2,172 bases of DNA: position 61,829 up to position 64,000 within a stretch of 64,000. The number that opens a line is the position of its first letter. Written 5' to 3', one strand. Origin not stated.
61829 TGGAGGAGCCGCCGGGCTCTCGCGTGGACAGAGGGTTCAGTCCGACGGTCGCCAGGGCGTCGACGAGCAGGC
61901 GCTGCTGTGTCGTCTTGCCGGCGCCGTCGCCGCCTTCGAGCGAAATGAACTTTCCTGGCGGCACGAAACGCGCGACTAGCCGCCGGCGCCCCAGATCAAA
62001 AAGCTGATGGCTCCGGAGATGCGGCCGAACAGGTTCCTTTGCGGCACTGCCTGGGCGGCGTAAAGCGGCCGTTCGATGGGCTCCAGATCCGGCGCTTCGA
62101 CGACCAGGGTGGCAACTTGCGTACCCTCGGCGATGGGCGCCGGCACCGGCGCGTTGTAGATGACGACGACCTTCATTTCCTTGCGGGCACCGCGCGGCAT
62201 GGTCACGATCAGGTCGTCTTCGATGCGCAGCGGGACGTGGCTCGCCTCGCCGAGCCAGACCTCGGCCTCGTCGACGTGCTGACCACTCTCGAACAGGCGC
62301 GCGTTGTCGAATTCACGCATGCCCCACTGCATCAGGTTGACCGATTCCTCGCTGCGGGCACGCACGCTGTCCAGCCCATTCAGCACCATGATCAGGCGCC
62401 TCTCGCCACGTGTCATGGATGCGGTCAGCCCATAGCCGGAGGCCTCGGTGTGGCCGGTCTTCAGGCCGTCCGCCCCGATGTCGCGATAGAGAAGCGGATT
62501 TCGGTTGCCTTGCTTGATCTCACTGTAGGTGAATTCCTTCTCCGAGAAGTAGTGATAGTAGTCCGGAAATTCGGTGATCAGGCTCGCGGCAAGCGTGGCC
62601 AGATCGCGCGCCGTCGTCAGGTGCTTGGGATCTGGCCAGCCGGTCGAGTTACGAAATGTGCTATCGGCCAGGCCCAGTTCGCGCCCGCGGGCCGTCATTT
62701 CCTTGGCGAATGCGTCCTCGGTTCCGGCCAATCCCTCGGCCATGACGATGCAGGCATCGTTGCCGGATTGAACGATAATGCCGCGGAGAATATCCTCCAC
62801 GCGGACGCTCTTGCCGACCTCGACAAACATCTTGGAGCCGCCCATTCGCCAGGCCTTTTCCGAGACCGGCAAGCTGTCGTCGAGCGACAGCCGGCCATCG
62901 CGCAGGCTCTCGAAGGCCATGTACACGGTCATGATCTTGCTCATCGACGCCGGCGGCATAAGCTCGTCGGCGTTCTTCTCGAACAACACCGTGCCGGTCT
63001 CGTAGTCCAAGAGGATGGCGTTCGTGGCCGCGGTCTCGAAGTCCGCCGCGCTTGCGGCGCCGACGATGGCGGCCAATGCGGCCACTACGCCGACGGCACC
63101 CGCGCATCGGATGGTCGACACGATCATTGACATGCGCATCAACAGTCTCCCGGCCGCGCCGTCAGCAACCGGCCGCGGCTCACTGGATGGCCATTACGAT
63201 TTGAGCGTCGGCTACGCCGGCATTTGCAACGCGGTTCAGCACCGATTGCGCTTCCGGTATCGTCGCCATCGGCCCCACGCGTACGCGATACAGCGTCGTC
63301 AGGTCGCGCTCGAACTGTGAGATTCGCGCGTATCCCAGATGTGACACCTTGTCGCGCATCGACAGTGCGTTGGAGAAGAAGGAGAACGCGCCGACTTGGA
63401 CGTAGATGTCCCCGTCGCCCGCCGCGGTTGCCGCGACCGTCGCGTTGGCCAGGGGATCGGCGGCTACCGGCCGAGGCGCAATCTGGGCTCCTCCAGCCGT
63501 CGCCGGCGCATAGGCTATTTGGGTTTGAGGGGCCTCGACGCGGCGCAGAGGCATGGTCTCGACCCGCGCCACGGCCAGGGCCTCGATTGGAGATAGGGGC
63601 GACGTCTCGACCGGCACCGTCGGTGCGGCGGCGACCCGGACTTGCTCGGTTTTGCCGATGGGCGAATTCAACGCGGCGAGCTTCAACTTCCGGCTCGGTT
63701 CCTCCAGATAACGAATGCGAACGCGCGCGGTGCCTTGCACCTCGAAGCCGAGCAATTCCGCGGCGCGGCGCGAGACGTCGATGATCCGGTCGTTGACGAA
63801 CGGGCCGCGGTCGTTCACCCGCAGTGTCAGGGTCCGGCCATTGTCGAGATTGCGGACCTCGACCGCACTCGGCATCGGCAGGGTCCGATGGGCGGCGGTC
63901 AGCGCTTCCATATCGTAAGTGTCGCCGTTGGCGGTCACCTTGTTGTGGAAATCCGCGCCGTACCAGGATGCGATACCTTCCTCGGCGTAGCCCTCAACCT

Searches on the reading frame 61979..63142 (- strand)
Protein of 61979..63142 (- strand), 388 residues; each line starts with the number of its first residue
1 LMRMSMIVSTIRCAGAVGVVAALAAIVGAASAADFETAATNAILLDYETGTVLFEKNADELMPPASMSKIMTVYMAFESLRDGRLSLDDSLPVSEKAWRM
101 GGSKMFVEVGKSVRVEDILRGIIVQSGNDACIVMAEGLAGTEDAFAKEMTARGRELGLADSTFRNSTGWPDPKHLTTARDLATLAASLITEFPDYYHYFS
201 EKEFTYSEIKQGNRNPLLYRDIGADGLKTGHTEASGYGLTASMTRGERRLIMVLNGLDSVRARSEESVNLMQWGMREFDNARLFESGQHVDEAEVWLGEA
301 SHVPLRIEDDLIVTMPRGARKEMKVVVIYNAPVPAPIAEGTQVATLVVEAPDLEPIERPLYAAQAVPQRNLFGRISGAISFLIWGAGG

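Call 41: search_protein_families(library=pfam, proteins=[window:61979-63142:-], max_evalue=0.0001)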
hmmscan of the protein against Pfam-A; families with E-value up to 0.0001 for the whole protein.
window:61979-63142:- (388 aa): 3 families
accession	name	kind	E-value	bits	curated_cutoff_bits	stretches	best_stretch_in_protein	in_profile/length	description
PF00768.25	Peptidase_S11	-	1.3e-65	221.7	27.6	1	33-254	8-234/239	D-alanyl-D-alanine carboxypeptidase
PF07943.18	PBP5_C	-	1.6e-16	60.7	21.2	1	278-367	1-90/91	Penicillin-binding protein 5, C-terminal domain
PF13354.11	Beta-lactamase2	-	8.3e-16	58.4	22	1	45-190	5-148/214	Beta-lactamase enzyme family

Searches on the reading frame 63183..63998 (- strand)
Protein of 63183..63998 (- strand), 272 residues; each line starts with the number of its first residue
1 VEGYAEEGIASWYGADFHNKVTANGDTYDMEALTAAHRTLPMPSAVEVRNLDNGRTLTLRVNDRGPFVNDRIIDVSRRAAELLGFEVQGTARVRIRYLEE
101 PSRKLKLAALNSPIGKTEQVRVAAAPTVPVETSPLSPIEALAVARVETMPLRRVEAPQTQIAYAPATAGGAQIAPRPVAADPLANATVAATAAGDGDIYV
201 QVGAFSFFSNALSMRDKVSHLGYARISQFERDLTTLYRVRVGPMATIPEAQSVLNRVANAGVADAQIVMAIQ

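Call 41: search_protein_families(library=pfam, proteins=[window:63183-63998:-], max_evalue=0.0001)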
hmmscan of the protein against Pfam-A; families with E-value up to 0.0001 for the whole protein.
window:63183-63998:- (272 aa): 2 families
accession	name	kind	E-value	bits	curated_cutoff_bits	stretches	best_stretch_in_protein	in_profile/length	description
PF03330.24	DPBB_1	-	8.8e-24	84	28.8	1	6-95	2-83/83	Lytic transglycolase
PF05036.18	SPOR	-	2.9e-12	47.2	21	1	196-263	3-71/76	SPOR domain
